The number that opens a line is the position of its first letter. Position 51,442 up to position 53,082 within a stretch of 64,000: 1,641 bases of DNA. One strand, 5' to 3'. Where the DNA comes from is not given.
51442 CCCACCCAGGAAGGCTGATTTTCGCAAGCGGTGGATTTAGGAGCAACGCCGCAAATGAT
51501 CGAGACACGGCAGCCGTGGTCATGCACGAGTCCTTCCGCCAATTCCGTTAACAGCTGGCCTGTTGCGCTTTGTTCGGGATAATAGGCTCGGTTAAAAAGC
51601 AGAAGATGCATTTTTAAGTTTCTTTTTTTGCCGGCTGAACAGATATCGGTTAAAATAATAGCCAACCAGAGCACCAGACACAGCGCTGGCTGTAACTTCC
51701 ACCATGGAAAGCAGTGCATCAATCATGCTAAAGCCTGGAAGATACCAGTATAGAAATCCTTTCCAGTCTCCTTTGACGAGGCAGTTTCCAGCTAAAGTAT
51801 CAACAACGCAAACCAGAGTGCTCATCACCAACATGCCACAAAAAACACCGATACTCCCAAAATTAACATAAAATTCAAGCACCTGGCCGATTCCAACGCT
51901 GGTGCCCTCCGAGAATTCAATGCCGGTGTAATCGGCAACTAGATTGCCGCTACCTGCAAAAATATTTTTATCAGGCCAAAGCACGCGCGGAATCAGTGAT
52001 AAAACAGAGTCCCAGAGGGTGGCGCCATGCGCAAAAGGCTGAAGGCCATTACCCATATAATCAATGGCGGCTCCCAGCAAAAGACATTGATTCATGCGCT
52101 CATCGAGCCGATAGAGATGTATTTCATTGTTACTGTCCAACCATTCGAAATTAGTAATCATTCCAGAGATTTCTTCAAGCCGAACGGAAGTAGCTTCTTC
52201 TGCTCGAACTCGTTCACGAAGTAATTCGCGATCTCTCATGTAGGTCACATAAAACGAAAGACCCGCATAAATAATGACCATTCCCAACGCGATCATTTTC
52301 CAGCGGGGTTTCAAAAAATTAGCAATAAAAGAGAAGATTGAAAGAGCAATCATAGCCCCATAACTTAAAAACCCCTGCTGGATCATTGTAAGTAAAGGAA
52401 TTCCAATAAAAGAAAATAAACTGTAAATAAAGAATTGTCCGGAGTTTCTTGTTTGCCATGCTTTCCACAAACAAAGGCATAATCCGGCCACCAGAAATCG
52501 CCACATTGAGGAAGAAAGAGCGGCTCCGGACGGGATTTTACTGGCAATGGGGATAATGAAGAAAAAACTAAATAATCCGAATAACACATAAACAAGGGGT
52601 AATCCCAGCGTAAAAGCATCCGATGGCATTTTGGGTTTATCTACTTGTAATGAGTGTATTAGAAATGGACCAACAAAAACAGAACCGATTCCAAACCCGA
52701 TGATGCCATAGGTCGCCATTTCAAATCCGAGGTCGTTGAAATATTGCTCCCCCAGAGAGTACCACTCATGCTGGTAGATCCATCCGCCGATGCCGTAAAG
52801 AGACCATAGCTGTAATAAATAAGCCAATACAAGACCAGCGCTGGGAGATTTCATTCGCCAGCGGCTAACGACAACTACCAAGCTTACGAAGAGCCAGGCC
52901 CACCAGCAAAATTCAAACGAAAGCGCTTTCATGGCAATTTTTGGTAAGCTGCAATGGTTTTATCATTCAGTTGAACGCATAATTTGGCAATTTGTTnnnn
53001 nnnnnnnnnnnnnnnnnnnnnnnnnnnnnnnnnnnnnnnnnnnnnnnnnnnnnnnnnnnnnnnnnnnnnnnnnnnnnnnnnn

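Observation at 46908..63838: Single ~17-kb minus-strand operon combining an ABC exporter (Wzm/Wzt) with Wzy-like, Wzc, WbaP-like, Wza and an extra OM beta-barrel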

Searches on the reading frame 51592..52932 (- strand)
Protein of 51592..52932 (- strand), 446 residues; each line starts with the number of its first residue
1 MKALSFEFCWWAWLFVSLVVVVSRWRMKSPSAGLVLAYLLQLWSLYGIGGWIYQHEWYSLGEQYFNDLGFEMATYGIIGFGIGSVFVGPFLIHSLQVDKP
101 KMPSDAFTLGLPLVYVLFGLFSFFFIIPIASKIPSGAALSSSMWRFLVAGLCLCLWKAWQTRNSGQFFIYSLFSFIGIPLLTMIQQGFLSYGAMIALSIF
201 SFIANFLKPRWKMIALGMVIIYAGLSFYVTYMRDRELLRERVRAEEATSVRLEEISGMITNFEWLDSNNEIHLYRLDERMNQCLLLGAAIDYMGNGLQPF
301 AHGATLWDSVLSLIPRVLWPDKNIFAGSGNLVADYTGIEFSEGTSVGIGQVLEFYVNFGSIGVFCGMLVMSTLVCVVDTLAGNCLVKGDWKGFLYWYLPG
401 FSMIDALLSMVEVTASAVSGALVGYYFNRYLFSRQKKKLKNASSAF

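Call 4: search_protein_families(library=pfam, proteins=[window:51592-52932:-], max_evalue=0.01)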
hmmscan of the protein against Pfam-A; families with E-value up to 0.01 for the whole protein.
window:51592-52932:- (446 aa): 0 families

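Call 6: search_protein_families(library=ncbifam, proteins=[window:51592-52932:-], max_evalue=0.001)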
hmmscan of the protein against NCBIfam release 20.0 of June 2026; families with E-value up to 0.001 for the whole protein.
window:51592-52932:- (446 aa): 2 families
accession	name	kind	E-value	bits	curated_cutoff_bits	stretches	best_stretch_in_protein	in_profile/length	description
NF046084.1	XrtY_assoc_Wzy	equivalog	1.9e-06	26.8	420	1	128-381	166-413/472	exosortase Y-associated Wzy-like protein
NF012031.0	PRK15487.1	equivalog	0.00047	19.3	277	1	140-235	166-252/404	O-antigen ligase RfaL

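Call 22: find_homologous_proteins(query=A1, max_evalue=0.001)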
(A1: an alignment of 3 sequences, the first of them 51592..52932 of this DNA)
Query A1 (3 sequences) (446 aa, profile of the alignment): 438 proteins with E <= 0.001 among 8000 candidates; the best 120 are listed.
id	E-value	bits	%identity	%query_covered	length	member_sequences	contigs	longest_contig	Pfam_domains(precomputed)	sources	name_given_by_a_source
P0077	1.5e-237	807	39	97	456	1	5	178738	-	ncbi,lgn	-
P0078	7.0e-235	798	100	100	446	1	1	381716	-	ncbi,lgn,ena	-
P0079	4.9e-171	588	56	98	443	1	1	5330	-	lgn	-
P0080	1.1e-165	570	43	97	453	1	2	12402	-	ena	-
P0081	1.7e-161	556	41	99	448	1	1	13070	-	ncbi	-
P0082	5.7e-159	548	44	96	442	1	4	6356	-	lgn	-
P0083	2.5e-158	546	45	98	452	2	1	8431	-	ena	-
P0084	1.2e-155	537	43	93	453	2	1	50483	PF14296.12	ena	-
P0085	2.1e-154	533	45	96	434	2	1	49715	-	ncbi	-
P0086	8.5e-151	521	45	90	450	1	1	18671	-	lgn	-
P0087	1.2e-148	514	42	94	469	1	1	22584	-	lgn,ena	-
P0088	4.6e-147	509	45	96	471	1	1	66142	-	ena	-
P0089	3.2e-146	506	43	96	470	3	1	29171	-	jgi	jgi:hypothetical protein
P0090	5.5e-145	502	41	97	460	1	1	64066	-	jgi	jgi:predicted membrane channel-forming protein YqfA (hemolysin III family)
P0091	8.4e-145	501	41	97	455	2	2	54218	PF14296.12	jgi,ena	-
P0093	1.6e-144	500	42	95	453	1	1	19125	PF14296.12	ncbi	-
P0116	8.4e-133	462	40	94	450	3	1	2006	PF14296.12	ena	-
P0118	1.6e-132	461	40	94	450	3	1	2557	PF14296.12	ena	-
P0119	2.1e-132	460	40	96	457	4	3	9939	PF14296.12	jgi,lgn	jgi:hypothetical protein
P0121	6.1e-132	459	41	94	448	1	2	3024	PF01901.22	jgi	jgi:hypothetical protein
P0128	6.8e-131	455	41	95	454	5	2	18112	PF14296.12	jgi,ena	-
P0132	3.2e-130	453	40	91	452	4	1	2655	PF14296.12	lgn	-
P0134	4.4e-130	453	41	96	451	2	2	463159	PF14296.12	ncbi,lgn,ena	-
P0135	4.5e-130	453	40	97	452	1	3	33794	PF14296.12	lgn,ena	-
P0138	6.5e-130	452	39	94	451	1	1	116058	PF14296.12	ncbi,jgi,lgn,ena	-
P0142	1.1e-129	451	39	97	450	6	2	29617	PF14296.12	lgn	-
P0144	1.3e-129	451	41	94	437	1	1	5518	PF14296.12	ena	-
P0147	2.2e-129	450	40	94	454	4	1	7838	PF14296.12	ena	-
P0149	3.7e-129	449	40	98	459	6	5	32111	PF14296.12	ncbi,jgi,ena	ncbi:MAG: O-antigen polysaccharide polymerase Wzy [Bryobacteraceae bacterium]|jgi:hypothetical prote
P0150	3.7e-129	449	38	98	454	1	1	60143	PF14296.12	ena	-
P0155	2.3e-128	447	38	96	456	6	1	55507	PF14296.12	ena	-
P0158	5.2e-128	446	39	97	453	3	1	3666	PF14296.12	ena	-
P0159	9.9e-128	445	41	94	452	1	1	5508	PF14296.12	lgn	-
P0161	2.3e-127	444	40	93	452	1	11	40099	PF14296.12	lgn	-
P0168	5.5e-127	442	39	94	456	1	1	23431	PF14296.12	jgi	jgi:hypothetical protein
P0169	8.4e-127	442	39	97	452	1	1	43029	PF14296.12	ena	-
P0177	1.4e-125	438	39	94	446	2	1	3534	PF14296.12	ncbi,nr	ncbi:MAG TPA: hypothetical protein VM100_12260 [Longimicrobiales bacterium]|nr:hypothetical protein 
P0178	1.5e-125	438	39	98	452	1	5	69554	PF14296.12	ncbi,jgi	ncbi:MAG: hypothetical protein ABSH50_18930 [Bryobacteraceae bacterium]|jgi:hypothetical protein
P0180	2.0e-125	437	37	94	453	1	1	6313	PF14296.12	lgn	-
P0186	9.8e-125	435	39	90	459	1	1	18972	PF14296.12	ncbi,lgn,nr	ncbi:MAG: O-antigen polysaccharide polymerase Wzy family protein [Acidobacteria bacterium]|nr:O-anti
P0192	2.2e-124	434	41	96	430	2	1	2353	PF14296.12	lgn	-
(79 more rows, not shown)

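Call 24: find_related_loci(query=A2, collection=genome_contigs, flank=10000)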
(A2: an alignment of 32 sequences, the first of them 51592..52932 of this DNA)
Query A2 (446 aa) in genome_contigs; peptide patterns used: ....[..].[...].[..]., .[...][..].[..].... (x = any residue, [..] = any of these).
143 stretches matched a pattern; 137 encode a relative of the query (tblastn E <= 1e-3); the best 80 are kept; 79 distinct loci.
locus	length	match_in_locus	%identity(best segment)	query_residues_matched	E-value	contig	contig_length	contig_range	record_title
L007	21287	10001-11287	45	12-440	5e-119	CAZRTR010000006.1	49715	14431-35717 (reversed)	MAG TPA_asm: uncultured Planctomycetia bacterium isolate ERP125453_co1_528 genome assembly, contig: NODE_478_length_4971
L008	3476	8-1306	42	12-444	2e-109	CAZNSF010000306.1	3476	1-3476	MAG TPA_asm: uncultured Verrucomicrobiota bacterium isolate binchicken_co203_434 genome assembly, contig: k141_195799, w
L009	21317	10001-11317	38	1-438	4e-105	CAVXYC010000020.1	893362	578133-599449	MAG: uncultured Chloroflexia bacterium isolate MFD02840.bin.2.323 genome assembly, contig: contig_5318, whole genome sho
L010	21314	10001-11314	39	7-438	1e-102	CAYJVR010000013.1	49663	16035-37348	MAG TPA_asm: uncultured Planctomycetia bacterium isolate ERP125453_co1_218 genome assembly, contig: NODE_480_length_4966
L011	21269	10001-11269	41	12-437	2e-101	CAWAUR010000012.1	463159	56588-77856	MAG: Bryobacterales bacterium isolate MFD09567.bin.1.40 genome assembly, contig: contig_33538, whole genome shotgun sequ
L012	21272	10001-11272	41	23-438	1e-100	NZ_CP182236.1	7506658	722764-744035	Egbenema sp. FJBBOT/2019 chromosome, complete genome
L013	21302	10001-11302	38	10-441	9e-100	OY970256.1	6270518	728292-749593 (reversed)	MAG: Pyrinomonadaceae bacterium isolate MFD09212.bin.c.2 genome assembly, chromosome: 1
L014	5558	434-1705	40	24-445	4e-99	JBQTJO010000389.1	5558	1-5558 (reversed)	MAG: Gemmatimonadota bacterium isolate SAR201 c_000000035934, whole genome shotgun sequence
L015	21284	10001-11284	39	13-445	1e-98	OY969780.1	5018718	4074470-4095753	MAG: uncultured Acidobacteriaceae bacterium isolate MFD09603.bin.c.4 genome assembly, chromosome: 1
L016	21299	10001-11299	39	13-438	1e-98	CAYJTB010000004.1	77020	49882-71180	MAG TPA_asm: uncultured bacterium isolate ERP125453_co1_402 genome assembly, contig: NODE_183_length_77020_cov_9.355928,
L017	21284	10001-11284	39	13-445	2e-97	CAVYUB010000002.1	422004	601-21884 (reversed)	MAG: uncultured Acidobacteriaceae bacterium isolate MFD09603.bin.2.76 genome assembly, contig: contig_15213, whole genom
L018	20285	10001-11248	39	11-431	7e-96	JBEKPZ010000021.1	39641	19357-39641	MAG: Bryobacteraceae bacterium isolate SPRUCE 476 SPRUCE_476_21, whole genome shotgun sequence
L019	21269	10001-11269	38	13-438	5e-95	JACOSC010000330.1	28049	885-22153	MAG: Acidobacteria bacterium isolate NC_groundwater_8_Pr7_B-0.1um_54_23 FFV18_Bp1_scaffold_830348, whole genome shotgun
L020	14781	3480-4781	40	7-444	6e-95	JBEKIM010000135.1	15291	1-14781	MAG: Bryobacteraceae bacterium isolate SPRUCE 2 SPRUCE_2_135, whole genome shotgun sequence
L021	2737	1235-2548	38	13-442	3e-97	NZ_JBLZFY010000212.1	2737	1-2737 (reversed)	Geminocystis sp. CENA526 NODE_212_size2737_pilon, whole genome shotgun sequence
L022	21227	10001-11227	41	13-422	3e-94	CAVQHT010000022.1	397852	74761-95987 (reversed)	MAG: uncultured Acidobacteriota bacterium isolate MFD03975.bin.2.76 genome assembly, contig: contig_63227, whole genome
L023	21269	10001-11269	40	7-433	4e-94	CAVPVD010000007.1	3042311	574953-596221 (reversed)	MAG: Bryobacterales bacterium isolate MFD00082.bin.2.118 genome assembly, contig: contig_2002, whole genome shotgun sequ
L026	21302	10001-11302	38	11-444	2e-93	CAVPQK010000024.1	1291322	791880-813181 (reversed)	MAG: Bryobacterales bacterium isolate MFD00082.bin.1.148 genome assembly, contig: contig_8220, whole genome shotgun sequ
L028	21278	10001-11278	39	13-440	7e-93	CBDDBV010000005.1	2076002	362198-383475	MAG: Bryobacteraceae bacterium isolate d12147fe-456f-4466-a08b-deed854d720f genome assembly, contig: ctg132441, whole ge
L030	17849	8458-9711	38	12-431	5e-92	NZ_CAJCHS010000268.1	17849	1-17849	Nevskia soli isolate BOG_genome_mining.15, whole genome shotgun sequence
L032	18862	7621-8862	40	23-441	2e-91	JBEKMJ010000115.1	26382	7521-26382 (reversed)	MAG: Bryobacteraceae bacterium isolate SPRUCE 391 SPRUCE_391_115, whole genome shotgun sequence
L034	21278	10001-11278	39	13-438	6e-91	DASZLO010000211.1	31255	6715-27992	MAG TPA_asm: Bryobacteraceae bacterium isolate SMAG_U5866 k141_4309395, whole genome shotgun sequence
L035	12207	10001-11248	39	31-444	1e-90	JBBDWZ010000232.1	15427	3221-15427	MAG: Gemmatimonadota bacterium isolate LejiaD_2_62_10 Lejia_D_6059_length_15427_cov_5, whole genome shotgun sequence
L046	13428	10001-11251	37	13-432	4e-86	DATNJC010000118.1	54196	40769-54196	MAG TPA_asm: Bryobacteraceae bacterium isolate SMAG_U11389 k141_821620, whole genome shotgun sequence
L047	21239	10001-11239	37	13-429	2e-85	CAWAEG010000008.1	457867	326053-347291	MAG: uncultured Acidobacteriota bacterium isolate MFD00962.bin.1.162 genome assembly, contig: contig_38384, whole genome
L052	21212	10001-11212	40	28-432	4e-84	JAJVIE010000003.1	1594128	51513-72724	MAG: Candidatus Omnitrophota bacterium isolate Bin_62 c_000000000003, whole genome shotgun sequence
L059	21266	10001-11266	36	13-436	1e-81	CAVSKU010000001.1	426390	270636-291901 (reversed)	MAG: Pyrinomonadaceae bacterium isolate MFD09206.bin.1.225 genome assembly, contig: contig_1384, whole genome shotgun se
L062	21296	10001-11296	36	12-445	8e-88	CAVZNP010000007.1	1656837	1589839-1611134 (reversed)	MAG: uncultured Chloroflexia bacterium isolate MFD05705.bin.2.48 genome assembly, contig: contig_59504, whole genome sho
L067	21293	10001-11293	39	11-445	6e-96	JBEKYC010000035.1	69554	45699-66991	MAG: Bryobacteraceae bacterium isolate SPRUCE 666 SPRUCE_666_35, whole genome shotgun sequence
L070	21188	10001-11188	38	24-428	3e-78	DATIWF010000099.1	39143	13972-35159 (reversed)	MAG TPA_asm: Vicinamibacterales bacterium isolate SMAG_U15216 k141_136294, whole genome shotgun sequence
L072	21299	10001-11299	37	8-437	5e-76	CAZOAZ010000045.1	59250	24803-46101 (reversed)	MAG TPA_asm: uncultured Bifidobacterium sp. isolate SRP237561_co1_82 genome assembly, contig: NODE_683_length_59250_cov_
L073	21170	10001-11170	36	13-405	8e-76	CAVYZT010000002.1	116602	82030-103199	MAG: uncultured Acidobacteriota bacterium isolate MFD02242.bin.1.229 genome assembly, contig: contig_12098, whole genome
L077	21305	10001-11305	34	26-430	5e-74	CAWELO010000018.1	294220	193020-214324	MAG: uncultured Verrucomicrobiae bacterium isolate MFD05705.bin.1.195 genome assembly, contig: contig_79801, whole genom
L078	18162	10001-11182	35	20-416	1e-73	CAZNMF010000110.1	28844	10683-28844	MAG TPA_asm: uncultured Solibacteraceae bacterium isolate binchicken_co84_192 genome assembly, contig: k141_1885097, who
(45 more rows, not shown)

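Call 29: search_protein_families(library=pfam, proteins=[L016:4320-5588:+, L052:15921-17327:+, L059:13655-15013:+, L013:15596-16993:+, L011:14148-15584:+, L026:954-2183:+, L067:3036-4346:+, L077:1653-2948:+, L034:19983-21278:+, L073:15447-16904:+], max_evalue=0.001)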
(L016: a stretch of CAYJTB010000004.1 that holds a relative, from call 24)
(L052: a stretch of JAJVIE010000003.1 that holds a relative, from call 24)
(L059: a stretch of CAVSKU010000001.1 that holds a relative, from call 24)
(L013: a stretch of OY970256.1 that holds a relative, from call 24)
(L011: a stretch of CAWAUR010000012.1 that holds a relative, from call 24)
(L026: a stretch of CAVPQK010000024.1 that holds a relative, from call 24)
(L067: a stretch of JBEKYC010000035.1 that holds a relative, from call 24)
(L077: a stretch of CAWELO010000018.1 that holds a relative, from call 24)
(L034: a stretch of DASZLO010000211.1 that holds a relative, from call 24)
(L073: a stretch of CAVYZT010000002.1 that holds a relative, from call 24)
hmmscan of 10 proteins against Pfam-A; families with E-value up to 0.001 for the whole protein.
L016:4320-5588:+ (423 aa): 0 families

L052:15921-17327:+ (469 aa): 1 family
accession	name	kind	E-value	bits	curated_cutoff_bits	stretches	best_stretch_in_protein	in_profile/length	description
PF00953.26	Glycos_transf_4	-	1.7e-33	116.3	27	1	183-329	2-158/160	Glycosyl transferase family 4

L059:13655-15013:+ (453 aa): 1 family
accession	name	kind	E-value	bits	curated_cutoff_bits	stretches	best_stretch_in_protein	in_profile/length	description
PF13231.12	PMT_2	-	6.7e-16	59.4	26.1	1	98-255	2-159/160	Dolichyl-phosphate-mannose-protein mannosyltransferase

L013:15596-16993:+ (466 aa): 1 family
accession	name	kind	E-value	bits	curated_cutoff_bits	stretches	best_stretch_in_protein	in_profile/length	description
PF13231.12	PMT_2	-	4.5e-16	59.9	26.1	1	114-271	2-159/160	Dolichyl-phosphate-mannose-protein mannosyltransferase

L011:14148-15584:+ (479 aa): 0 families

L026:954-2183:+ (410 aa): 1 family
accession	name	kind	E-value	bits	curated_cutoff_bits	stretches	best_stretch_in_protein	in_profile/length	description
PF01757.29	Acyl_transf_3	-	2.8e-29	102.7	31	1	45-371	2-323/326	Acyltransferase domain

L067:3036-4346:+ (437 aa): 0 families

L077:1653-2948:+ (432 aa): 0 families

L034:19983-21278:+ (432 aa): 1 family
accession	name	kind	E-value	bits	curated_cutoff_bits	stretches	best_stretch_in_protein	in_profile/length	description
PF13231.12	PMT_2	-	0.00025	21.7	26.1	1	96-236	3-139/160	Dolichyl-phosphate-mannose-protein mannosyltransferase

L073:15447-16904:+ (486 aa): 1 family
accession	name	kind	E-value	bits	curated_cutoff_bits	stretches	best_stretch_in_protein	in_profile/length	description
PF13231.12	PMT_2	-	0.00011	22.9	26.1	1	125-224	49-152/160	Dolichyl-phosphate-mannose-protein mannosyltransferase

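Call 33: search_protein_families(library=pfam, proteins=[L067:8697-9968:+, L026:7341-8732:+, L022:5536-6696:+, L070:2322-3677:+, L046:1846-3024:+, L047:676-2280:+, L035:3091-4137:+, L062:518-1993:+, L015:5587-6504:+, L028:5490-6800:+], max_evalue=0.0001)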
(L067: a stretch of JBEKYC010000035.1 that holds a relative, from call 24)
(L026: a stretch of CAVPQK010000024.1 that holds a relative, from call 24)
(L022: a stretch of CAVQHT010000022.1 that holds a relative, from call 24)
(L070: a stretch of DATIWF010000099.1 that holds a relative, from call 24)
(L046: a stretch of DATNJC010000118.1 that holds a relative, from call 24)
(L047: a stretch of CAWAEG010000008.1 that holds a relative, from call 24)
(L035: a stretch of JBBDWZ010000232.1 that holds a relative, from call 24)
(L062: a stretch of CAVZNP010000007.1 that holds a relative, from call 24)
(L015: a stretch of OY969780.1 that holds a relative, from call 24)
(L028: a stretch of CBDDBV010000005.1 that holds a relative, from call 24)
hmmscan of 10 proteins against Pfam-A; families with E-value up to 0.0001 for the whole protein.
L067:8697-9968:+ (424 aa): 4 families
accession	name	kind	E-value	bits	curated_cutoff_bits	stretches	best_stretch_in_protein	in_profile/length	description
PF13692.12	Glyco_trans_1_4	-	5.1e-17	62.9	27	1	244-373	3-137/142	Glycosyl transferases group 1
PF00534.26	Glycos_transf_1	-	8.4e-16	58.4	26.4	1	240-390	13-170/172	Glycosyl transferases group 1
PF13439.12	Glyco_transf_4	-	2.6e-07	31.3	28.5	1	37-214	7-162/170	Glycosyltransferase Family 4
PF13579.12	Glyco_trans_4_4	-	4.4e-05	24.3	29.7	0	37-213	6-154/158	Glycosyl transferase 4-like domain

L026:7341-8732:+ (464 aa): 1 family
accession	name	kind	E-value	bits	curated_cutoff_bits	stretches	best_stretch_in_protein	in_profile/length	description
PF13524.12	Glyco_trans_1_2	-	5.4e-27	94.9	25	1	303-444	5-143/144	Glycosyl transferase-like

L022:5536-6696:+ (387 aa): 0 families

L070:2322-3677:+ (452 aa): 5 families
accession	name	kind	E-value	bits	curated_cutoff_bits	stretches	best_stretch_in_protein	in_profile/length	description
PF13692.12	Glyco_trans_1_4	-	3.1e-27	96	27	1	276-416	3-142/142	Glycosyl transferases group 1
PF00534.26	Glycos_transf_1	-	5.1e-22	78.7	26.4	1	274-427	15-169/172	Glycosyl transferases group 1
PF13439.12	Glyco_transf_4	-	7.3e-19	68.9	28.5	2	29-139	1-107/170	Glycosyltransferase Family 4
PF13579.12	Glyco_trans_4_4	-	1.1e-16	62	29.7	1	30-253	1-155/158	Glycosyl transferase 4-like domain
PF20706.3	GT4-conflict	-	3.5e-09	36.6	26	1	219-388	140-319/385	Family 4 Glycosyltransferase in conflict systems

L046:1846-3024:+ (393 aa): 1 family
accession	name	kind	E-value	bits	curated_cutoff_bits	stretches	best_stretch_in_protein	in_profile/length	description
PF05050.19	Methyltransf_21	-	3.3e-23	83.1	22.7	1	186-351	1-172/173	Methyltransferase FkbM domain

L047:676-2280:+ (535 aa): 7 families
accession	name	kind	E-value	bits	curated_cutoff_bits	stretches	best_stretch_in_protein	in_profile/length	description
PF01370.27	Epimerase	-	5.7e-43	147.5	20.9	1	188-422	1-240/240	NAD dependent epimerase/dehydratase family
PF16363.11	GDP_Man_Dehyd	-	1.3e-23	84.4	27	1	189-432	1-259/332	GDP-mannose 4,6 dehydratase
PF04321.23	RmlD_sub_bind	-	1.5e-14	54.2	27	1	186-363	1-157/287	RmlD substrate binding domain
PF01073.25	3Beta_HSD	-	2.1e-11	43.8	22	1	189-376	1-200/280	3-beta hydroxysteroid dehydrogenase/isomerase family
PF07993.18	NAD_binding_4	-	7.5e-10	38.8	20.1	1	250-362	83-212/258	Male sterility protein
PF13460.12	NAD_binding_10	-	7.3e-06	26.4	27.2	1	192-357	1-146/184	NAD(P)H-binding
PF02719.21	Polysacc_synt_2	-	9.6e-05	22.1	20.2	0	188-344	1-154/293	Polysaccharide biosynthesis protein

L035:3091-4137:+ (349 aa): 3 families
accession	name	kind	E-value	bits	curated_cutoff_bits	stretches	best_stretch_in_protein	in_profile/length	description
PF00535.33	Glycos_transf_2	-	1.2e-28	100.5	23.3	1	32-160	1-130/168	Glycosyl transferase family 2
PF13641.12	Glyco_tranf_2_3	-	1.8e-18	67.8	27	1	29-255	1-227/230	Glycosyltransferase like family 2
PF13704.12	Glyco_tranf_2_4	-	4.6e-05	24.3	27.5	0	61-100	21-58/98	Glycosyl transferase family 2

L062:518-1993:+ (492 aa): 1 family
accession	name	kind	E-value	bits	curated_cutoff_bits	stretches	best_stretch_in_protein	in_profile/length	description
PF00535.33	Glycos_transf_2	-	4.7e-21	75.9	23.3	1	149-272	1-122/168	Glycosyl transferase family 2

L015:5587-6504:+ (306 aa): 2 families
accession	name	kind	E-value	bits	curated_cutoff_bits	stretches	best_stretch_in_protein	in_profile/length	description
PF00535.33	Glycos_transf_2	-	4.2e-24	85.8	23.3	1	7-108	2-105/168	Glycosyl transferase family 2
PF13641.12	Glyco_tranf_2_3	-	5.9e-08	33.4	27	1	3-114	1-118/230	Glycosyltransferase like family 2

L028:5490-6800:+ (437 aa): 2 families
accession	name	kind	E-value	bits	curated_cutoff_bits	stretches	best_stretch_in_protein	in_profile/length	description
PF00005.33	ABC_tran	-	1.8e-22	80.9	25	1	58-189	1-135/137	ABC transporter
PF14524.12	Wzt_C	-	3.9e-16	59.8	30.4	1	271-402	2-139/143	Wzt C-terminal domain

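Call 35: search_protein_families(library=ncbifam, proteins=[L022:5536-6696:+], max_evalue=0.00001)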
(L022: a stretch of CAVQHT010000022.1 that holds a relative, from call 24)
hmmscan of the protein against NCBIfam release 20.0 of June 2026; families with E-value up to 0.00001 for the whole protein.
L022:5536-6696:+ (387 aa): 0 families
